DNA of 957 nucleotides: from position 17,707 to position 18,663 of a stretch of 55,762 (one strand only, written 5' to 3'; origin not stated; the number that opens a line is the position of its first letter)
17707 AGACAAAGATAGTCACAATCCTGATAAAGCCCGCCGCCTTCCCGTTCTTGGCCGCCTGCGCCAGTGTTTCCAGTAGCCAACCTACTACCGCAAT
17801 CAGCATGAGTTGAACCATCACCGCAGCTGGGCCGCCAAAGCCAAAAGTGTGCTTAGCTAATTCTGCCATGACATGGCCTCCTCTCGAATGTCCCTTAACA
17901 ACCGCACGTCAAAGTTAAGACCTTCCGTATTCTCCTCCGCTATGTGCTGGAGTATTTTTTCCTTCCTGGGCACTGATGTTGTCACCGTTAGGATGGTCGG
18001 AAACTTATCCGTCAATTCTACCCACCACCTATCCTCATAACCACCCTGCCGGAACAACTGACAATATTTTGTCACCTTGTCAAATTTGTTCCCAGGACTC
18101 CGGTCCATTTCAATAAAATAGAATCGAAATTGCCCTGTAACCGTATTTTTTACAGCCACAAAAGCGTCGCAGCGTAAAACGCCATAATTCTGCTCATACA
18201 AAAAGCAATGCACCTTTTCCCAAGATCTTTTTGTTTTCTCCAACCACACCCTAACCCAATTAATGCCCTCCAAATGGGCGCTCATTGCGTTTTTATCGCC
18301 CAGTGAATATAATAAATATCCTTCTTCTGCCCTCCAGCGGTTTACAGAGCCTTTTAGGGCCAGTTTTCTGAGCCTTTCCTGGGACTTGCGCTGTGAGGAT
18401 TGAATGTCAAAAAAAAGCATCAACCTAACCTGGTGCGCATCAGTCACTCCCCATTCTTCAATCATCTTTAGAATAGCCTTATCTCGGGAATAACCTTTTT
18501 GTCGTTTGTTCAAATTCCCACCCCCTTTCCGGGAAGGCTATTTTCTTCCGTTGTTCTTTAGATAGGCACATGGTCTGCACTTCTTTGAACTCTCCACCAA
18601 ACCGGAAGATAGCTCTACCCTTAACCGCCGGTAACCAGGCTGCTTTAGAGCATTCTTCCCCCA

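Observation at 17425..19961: DNA-transfer block of integrative mobilizable / conjugative elements (IME/AICE type) inside a complete siphovirus genome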

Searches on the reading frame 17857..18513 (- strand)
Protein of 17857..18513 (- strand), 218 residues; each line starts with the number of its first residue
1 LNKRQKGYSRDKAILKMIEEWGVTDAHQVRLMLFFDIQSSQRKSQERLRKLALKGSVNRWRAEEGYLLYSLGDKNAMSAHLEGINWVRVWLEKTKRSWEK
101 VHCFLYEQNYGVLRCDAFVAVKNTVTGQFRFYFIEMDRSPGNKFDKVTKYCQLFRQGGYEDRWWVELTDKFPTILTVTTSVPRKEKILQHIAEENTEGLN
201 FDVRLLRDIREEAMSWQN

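Call 4: search_protein_families(library=pfam, proteins=[window:17857-18513:-], max_evalue=0.01)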
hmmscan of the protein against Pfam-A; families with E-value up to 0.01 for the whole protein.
window:17857-18513:- (218 aa): 1 family
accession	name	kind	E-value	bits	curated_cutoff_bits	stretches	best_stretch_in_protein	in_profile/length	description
PF13814.12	Replic_Relax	-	4.2e-09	37.2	25.3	1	75-160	92-182/191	Replication-relaxation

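Call 5: search_protein_families(library=phrogs, proteins=[window:17857-18513:-], max_evalue=0.001)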
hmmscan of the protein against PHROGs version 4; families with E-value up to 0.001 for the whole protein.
window:17857-18513:- (218 aa): 2 families
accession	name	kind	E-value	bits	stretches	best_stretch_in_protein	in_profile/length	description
phrog_9996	-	unknown function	9.6e-05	23.5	1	9-185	5-172/196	-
phrog_2190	-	DNA, RNA and nucleotide metabolism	0.00021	22.2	1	103-209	97-196/197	replication initiation protein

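Call 7: search_dna_similar(query=window:17857-18513:-, collection=phages, mode=protein, max_rows=40, max_evalue=0.01)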
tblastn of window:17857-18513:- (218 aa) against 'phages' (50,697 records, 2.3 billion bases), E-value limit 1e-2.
No match.

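Call 26: search_protein_families(library=padloc, proteins=[window:17857-18513:-], max_evalue=0.01)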
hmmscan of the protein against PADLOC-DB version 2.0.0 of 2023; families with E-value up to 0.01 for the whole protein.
window:17857-18513:- (218 aa): 0 families

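Call 27: search_protein_families(library=ncbifam, proteins=[window:17857-18513:-], max_evalue=0.01)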
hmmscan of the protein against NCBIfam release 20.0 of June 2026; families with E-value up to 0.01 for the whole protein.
window:17857-18513:- (218 aa): 0 families

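Call 30: find_homologous_proteins(query=window:17857-18513:-, max_evalue=0.001)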
Query window:17857-18513:- (218 aa): 10 proteins with E <= 0.001 among 92 candidates.
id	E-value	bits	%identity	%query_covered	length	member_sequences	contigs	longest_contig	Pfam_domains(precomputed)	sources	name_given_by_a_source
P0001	2.9e-145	500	100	100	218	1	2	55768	PF13814.13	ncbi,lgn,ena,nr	ncbi:MAG: hypothetical protein M0021_09695 [Clostridia bacterium]|nr:hypothetical protein [Clostridi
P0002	2.7e-105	369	74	99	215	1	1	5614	PF13814.13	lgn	-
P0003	4.6e-102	358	72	99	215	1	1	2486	PF13814.13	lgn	-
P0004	2.0e-97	343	71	99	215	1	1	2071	PF13814.13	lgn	-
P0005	8.1e-72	260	57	99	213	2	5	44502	PF13814.13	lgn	-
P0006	6.1e-66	240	51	98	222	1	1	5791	-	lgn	-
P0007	3.9e-64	234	55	96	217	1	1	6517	-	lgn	-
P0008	1.1e-52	197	46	98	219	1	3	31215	-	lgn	-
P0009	1.2e-38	151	39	96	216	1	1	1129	PF13814.13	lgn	-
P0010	1.3e-34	138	55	54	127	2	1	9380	-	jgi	-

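Call 31: find_encoding_contigs(protein=P0005, flank=10000, max_places=4)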
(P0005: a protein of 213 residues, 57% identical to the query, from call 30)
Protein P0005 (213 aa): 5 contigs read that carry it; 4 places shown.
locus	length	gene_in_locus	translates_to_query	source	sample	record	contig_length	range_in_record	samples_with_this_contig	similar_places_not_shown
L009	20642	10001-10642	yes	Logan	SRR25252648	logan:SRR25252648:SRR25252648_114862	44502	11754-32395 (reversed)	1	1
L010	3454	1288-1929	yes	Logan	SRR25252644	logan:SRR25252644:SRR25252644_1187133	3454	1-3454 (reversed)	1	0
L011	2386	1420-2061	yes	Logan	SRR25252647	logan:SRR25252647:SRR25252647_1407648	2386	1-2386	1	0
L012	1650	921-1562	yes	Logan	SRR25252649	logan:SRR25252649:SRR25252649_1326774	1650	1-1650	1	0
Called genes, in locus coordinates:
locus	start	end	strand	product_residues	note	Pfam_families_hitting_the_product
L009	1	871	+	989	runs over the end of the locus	PF13313:DUF4082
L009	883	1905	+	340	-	-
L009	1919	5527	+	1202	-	-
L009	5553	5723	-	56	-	-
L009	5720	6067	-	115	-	-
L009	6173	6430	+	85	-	-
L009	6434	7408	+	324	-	PF00082:Peptidase_S8, PF07833:Cu_amine_oxidN1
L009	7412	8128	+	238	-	PF01520:Amidase_3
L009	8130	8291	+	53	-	-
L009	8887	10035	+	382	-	PF01580:FtsK_SpoIIIE (faint), PF13401:AAA_22 (weak)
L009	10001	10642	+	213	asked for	PF13814:Replic_Relax (faint)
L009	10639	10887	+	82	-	-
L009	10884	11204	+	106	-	-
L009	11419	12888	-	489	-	PF00239:Resolvase, PF07508:Recombinase, PF13408:Zn_ribbon_recom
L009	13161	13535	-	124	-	PF12844:HTH_19 (weak), PF01381:HTH_3, PF13443:HTH_26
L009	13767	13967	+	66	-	PF12844:HTH_19, PF13560:HTH_31, PF13936:HTH_38 (faint), PF13413:HTH_25 (faint), PF13443:HTH_26, PF01381:HTH_3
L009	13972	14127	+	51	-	-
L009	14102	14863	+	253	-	PF02498:Bro-N, PF03374:ANT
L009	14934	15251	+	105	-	PF01381:HTH_3 (weak)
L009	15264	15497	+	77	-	-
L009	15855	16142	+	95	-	-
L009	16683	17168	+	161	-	-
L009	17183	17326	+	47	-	-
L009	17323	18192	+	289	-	PF12705:PDDEXK_1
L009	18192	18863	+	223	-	PF04098:Rad52_Rad22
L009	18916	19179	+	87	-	-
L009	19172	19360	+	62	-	-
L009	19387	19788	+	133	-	-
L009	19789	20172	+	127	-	-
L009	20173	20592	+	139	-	PF18066:Phage_ABA_S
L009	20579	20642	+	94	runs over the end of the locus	PF14279:HNH_5 (faint), PF01844:HNH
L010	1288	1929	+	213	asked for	PF13814:Replic_Relax (faint)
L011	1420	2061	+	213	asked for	PF13814:Replic_Relax (faint)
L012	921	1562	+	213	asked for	PF13814:Replic_Relax (faint)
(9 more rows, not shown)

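Call 32: find_encoding_contigs(protein=P0008, flank=10000, max_places=3)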
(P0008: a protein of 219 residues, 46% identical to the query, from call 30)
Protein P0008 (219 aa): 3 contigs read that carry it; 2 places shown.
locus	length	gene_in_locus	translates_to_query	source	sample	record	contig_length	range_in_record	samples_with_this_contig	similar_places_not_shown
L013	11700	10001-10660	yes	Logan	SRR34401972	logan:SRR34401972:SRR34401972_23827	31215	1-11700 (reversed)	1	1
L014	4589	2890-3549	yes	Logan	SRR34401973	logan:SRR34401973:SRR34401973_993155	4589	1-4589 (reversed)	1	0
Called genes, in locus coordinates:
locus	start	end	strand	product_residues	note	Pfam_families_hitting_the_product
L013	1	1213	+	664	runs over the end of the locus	-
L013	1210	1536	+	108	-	-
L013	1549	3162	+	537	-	-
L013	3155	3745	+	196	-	-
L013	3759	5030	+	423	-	PF09343:DUF2460 (weak)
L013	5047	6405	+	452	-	-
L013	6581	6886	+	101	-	-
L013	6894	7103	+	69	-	-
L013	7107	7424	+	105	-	-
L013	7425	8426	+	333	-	PF01510:Amidase_2, PF05036:SPOR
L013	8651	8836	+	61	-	PF13443:HTH_26, PF01381:HTH_3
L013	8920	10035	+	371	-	PF01580:FtsK_SpoIIIE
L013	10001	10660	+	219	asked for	-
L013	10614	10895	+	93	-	-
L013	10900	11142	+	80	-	-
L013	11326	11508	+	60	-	-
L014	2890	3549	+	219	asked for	-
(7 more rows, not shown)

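Call 44: find_related_loci(query=A1, collection=genome_contigs, flank=10000)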
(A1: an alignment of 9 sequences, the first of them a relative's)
Query A1 (218 aa) in genome_contigs; peptide patterns used: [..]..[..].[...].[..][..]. (x = any residue, [..] = any of these).
179 stretches matched a pattern; 7 encode a relative of the query (tblastn E <= 1e-3); 7 distinct loci.
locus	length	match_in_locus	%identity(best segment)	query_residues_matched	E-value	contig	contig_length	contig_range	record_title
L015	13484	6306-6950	50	1-213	2e-69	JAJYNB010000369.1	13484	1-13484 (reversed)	MAG: Bacillota bacterium isolate DBS2-4.bin25 NODE_8278_length_13484_cov_1.27918, whole genome shotgun sequence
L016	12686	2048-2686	47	1-215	2e-59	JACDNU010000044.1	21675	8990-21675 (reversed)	MAG: Archaeoglobus sp. isolate GB_MAG3_049 c_000000001741, whole genome shotgun sequence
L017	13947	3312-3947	45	2-214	2e-58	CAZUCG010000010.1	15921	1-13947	MAG TPA_asm: uncultured Lentisphaeraceae bacterium isolate binchicken_co139_795 genome assembly, contig: NODE_7487_lengt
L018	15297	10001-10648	44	1-214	6e-57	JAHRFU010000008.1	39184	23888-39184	MAG: Desulforudis sp. isolate J_13 k141_51758, whole genome shotgun sequence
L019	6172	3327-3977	44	2-214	6e-56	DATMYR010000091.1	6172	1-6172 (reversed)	MAG TPA_asm: Syntrophomonadaceae bacterium isolate SMAG_U13153 k141_39942, whole genome shotgun sequence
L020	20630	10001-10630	40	1-212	6e-47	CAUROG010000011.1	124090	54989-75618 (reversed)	MAG TPA_asm: uncultured Pelosinus sp. isolate ERR9968768_bin.30_MetaWRAP_v1.3_MAG genome assembly, contig: ERZ21616018.1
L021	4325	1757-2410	37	1-215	9e-39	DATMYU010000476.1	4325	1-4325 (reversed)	MAG TPA_asm: Desulfosporosinus sp. isolate SMAG_U13156 k141_147634, whole genome shotgun sequence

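Call 48: search_protein_families(library=pfam, alignment_id=A2, max_evalue=0.00001)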
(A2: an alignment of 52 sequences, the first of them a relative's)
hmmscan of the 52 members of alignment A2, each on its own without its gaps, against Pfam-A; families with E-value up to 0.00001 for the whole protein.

A. member 1, L015:245-2587:+ (780 aa): 0 families

B. families by the number of members that match (of 52 scanned): 40 families (the first 25 are shown)
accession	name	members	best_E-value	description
PF01580.24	FtsK_SpoIIIE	7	4.1e-22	FtsK/SpoIIIE family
PF00589.27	Phage_integrase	6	5.6e-33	Phage integrase family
PF13814.12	Replic_Relax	5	7.4e-13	Replication-relaxation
PF14659.12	Phage_int_SAM_3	4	1.1e-19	Phage integrase, N-terminal SAM-like domain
PF13589.12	HATPase_c_3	2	2.1e-33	Histidine kinase-, DNA gyrase B-, and HSP90-like ATPase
PF07833.16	Cu_amine_oxidN1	2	1.9e-31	Copper amine oxidase N-terminal domain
PF01510.30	Amidase_2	2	5e-27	N-acetylmuramoyl-L-alanine amidase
PF13102.12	Phage_int_SAM_5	2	1.6e-09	Phage integrase SAM-like domain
PF01935.23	DUF87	2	4.1e-08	Helicase HerA, central domain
PF02899.23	Phage_int_SAM_1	2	7.6e-08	Phage integrase, N-terminal SAM-like domain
PF13872.12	AAA_34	1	4.8e-113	P-loop containing NTP hydrolase pore-1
PF00496.27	SBP_bac_5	1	2.4e-89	Bacterial extracellular solute-binding proteins, family 5 Middle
PF13871.12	Helicase_C_4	1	6.3e-85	C-terminal domain on Strawberry notch homologue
PF10593.14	Z1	1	7.3e-74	Z1 domain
PF14390.12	DUF4420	1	5.3e-57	Putative PD-(D/E)XK family member, (DUF4420)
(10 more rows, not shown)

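Call 49: search_protein_families(library=pfam, proteins=[L020:13-1425:+, L020:1885-2997:-, L020:3334-4632:-, L020:4995-7274:+, L020:7544-7984:+, L020:10001-10951:+, L020:11196-11870:-, L020:12421-13089:+, L020:13821-15287:+, L020:15289-18036:+], max_evalue=0.0001)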
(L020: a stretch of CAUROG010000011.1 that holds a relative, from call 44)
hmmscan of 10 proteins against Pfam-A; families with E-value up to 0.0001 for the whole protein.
L020:13-1425:+ (470 aa): 1 family
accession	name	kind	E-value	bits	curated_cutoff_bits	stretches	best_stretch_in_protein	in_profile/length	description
PF00496.27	SBP_bac_5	-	2.4e-89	300.5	32.4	1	25-374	11-360/368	Bacterial extracellular solute-binding proteins, family 5 Middle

L020:1885-2997:- (370 aa): 2 families
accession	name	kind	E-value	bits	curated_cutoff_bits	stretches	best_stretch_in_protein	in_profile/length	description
PF00589.27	Phage_integrase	-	5.6e-33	114.6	27.1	1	174-343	6-168/172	Phage integrase family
PF14659.12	Phage_int_SAM_3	-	8.8e-13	48.7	22.6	1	63-120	1-57/58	Phage integrase, N-terminal SAM-like domain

L020:3334-4632:- (432 aa): 0 families

L020:4995-7274:+ (759 aa): 5 families
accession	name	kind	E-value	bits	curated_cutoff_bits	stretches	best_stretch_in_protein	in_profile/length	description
PF09250.16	Prim-Pol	-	1.3e-40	139.8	22.8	1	19-178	1-158/158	Bifunctional DNA primase/polymerase, N-terminal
PF19263.5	DUF5906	-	1.8e-21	77.3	27.6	1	430-541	1-114/114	Family of unknown function (DUF5906)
PF08708.16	PriCT_1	-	4.5e-13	49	21.1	1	200-255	10-64/67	Primase C terminal 1 (PriCT-1)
PF08706.16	D5_N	-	5e-10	40.3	22.4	1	315-402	59-144/145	D5 N terminal like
PF03288.22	Pox_D5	-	3.5e-06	27.8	21.4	1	608-661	2-56/86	Poxvirus D5 protein-like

L020:7544-7984:+ (146 aa): 0 families

L020:10001-10951:+ (316 aa): 1 family
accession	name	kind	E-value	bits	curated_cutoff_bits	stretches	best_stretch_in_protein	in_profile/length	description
PF13814.12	Replic_Relax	-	1.2e-08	35.8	25.3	0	16-71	2-63/191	Replication-relaxation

L020:11196-11870:- (224 aa): 3 families
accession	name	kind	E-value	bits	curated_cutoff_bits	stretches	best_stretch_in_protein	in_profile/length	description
PF04471.18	Mrr_cat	-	7e-29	100.7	21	1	82-189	1-113/115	Restriction endonuclease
PF22722.2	NA-iREase1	-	5.1e-10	39.7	27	1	91-187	2-104/106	NACHT-associated inactive Restriction Endonuclease 1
PF13156.12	Mrr_cat_2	-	3.7e-05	24.1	22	1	103-188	19-111/127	Restriction endonuclease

L020:12421-13089:+ (222 aa): 1 family
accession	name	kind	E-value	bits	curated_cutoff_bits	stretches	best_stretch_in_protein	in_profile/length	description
PF00239.26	Resolvase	-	5.4e-40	137.3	23.3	1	37-169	2-144/145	Resolvase, N terminal domain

L020:13821-15287:+ (488 aa): 1 family
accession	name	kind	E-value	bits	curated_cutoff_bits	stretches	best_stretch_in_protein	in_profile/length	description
PF13589.12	HATPase_c_3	-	2.1e-33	115.7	25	1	25-162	1-137/137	Histidine kinase-, DNA gyrase B-, and HSP90-like ATPase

L020:15289-18036:+ (915 aa): 1 family
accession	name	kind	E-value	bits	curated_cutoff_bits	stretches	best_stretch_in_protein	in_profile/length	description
PF10593.14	Z1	-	7.3e-74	248.6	25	1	415-648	1-228/228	Z1 domain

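Call 57: search_solved_structures(query=A1, max_evalue=1)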
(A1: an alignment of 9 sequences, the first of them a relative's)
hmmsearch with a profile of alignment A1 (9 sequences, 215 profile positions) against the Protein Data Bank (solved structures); distinct sequences matched with E-value up to 1: 2.
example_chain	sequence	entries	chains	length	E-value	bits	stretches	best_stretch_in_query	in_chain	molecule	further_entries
9zmk_A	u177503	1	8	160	0.083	15.8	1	92-210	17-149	Spindle assembly abnormal 6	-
1p6r_A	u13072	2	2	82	0.13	15.2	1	12-69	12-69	Penicillinase repressor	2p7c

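Call 68: predict_structure(alignment_id=A1)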
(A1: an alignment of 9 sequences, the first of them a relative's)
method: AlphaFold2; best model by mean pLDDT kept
length: 218 residues; sequences in the alignment: 9
mean_pLDDT: 92.4   pTM: 0.88
mean pLDDT of the five models: 92.4, 92.2, 88.8, 76.1, 74.1
residues with pLDDT >= 90: 165; 70-90: 50; 50-70: 2; < 50: 1
segments of 3 or more residues with pLDDT < 50: none
pLDDT, mean of each block of 10 residues (from residue 1): 83 96 95 90 95 96 91 89 96 94 92 92 95 91 90 90 86 96 96 96 97 80
secondary structure, 60 per line:
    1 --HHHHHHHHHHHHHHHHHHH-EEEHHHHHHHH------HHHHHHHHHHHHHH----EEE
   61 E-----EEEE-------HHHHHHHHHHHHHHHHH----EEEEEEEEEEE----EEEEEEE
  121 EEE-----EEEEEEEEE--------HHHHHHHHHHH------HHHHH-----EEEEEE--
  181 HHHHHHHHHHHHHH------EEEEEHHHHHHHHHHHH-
elements in order: H3-21 E23-25 H26-33 H40-53 E58-61 E67-70 H78-94 E99-109 E114-123 E129-137 H146-156 H163-167 E173-178 H181-194 E201-205 H206-217

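Call 70: fold_search(model_id=the predicted structure, library=pdb)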
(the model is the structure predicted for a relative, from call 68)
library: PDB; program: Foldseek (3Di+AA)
matches with E <= 10: 907; with E <= 0.001: 0
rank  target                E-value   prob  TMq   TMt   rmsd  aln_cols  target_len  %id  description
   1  9f9m_C                3.4e-03  0.84  0.23  0.26   8.8       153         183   15  Crystal structure of MUS81-EME1 bound by compound 21. (released 2024-06-19)
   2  8vxy_A                8.9e-03  0.98  0.37  0.34   6.7       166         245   14  Structure of HamA(E138A,K140A)B-plasmid DNA complex from the Escherichia coli Hachiman defense system (released 2024-03-13)
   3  2ziw_A                1.1e-02  0.57  0.21  0.18   9.0       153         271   14  Crystal structure of the Mus81-Eme1 complex (released 2008-04-29)
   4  9f9l_A                1.4e-02  0.60  0.21  0.23   9.0       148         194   15  Crystal structure of MUS81-EME1 bound by compound 16. (released 2024-07-03)
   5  8q44_B                2.2e-02  0.66  0.33  0.20  13.8       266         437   11  Crystal structure of cA4-bound Can2 (E364R) in complex with oligo-T DNA (released 2023-11-22)
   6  9f9m_A                2.2e-02  0.51  0.21  0.25   8.9       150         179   15  Crystal structure of MUS81-EME1 bound by compound 21. (released 2024-06-19)
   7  1d02_A                2.5e-02  0.87  0.27  0.30   7.4       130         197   14  CRYSTAL STRUCTURE OF MUNI RESTRICTION ENDONUCLEASE IN COMPLEX WITH COGNATE DNA (released 2000-03-08)
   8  9f99_A                2.5e-02  0.51  0.20  0.23   9.1       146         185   14  Crystal structure of MUS81-EME1 bound by compound 10. (released 2024-06-19)
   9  8epx_A                3.4e-02  0.87  0.26  0.13   6.9       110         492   15  Type IIS Restriction Endonuclease PaqCI, DNA bound (released 2023-03-22)
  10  9f9l_C                3.6e-02  0.41  0.22  0.24   9.0       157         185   13  Crystal structure of MUS81-EME1 bound by compound 16. (released 2024-07-03)
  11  8em1_B                3.8e-02  0.91  0.27  0.14   7.1       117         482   11  Type IIS Restriction Endonuclease PaqCI, DNA Unbound (released 2023-03-22)
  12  8ti9_C                4.8e-02  0.72  0.30  0.33   7.7       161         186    9  CryoEM structure of octamer assembly of Shedu nuclease domain from Bacillus cereus (released 2024-07-31)
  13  2vxz                  5.4e-02  0.99  0.28  0.39   8.7       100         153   16  Crystal Structure of hypothetical protein PyrSV_gp04 from Pyrobaculum spherical virus (released 2009-11-17)
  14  3mwm_A                5.8e-02  1.00  0.27  0.45   3.2        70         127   20  Graded expression of zinc-responsive genes through two regulatory zinc-binding sites in Zur (released 2011-03-16)
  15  8q41_B                6.1e-02  0.51  0.35  0.21  13.7       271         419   11  Crystal structure of Can2 (E341A) bound to cA4 and TTTAAA ssDNA (released 2023-11-22)
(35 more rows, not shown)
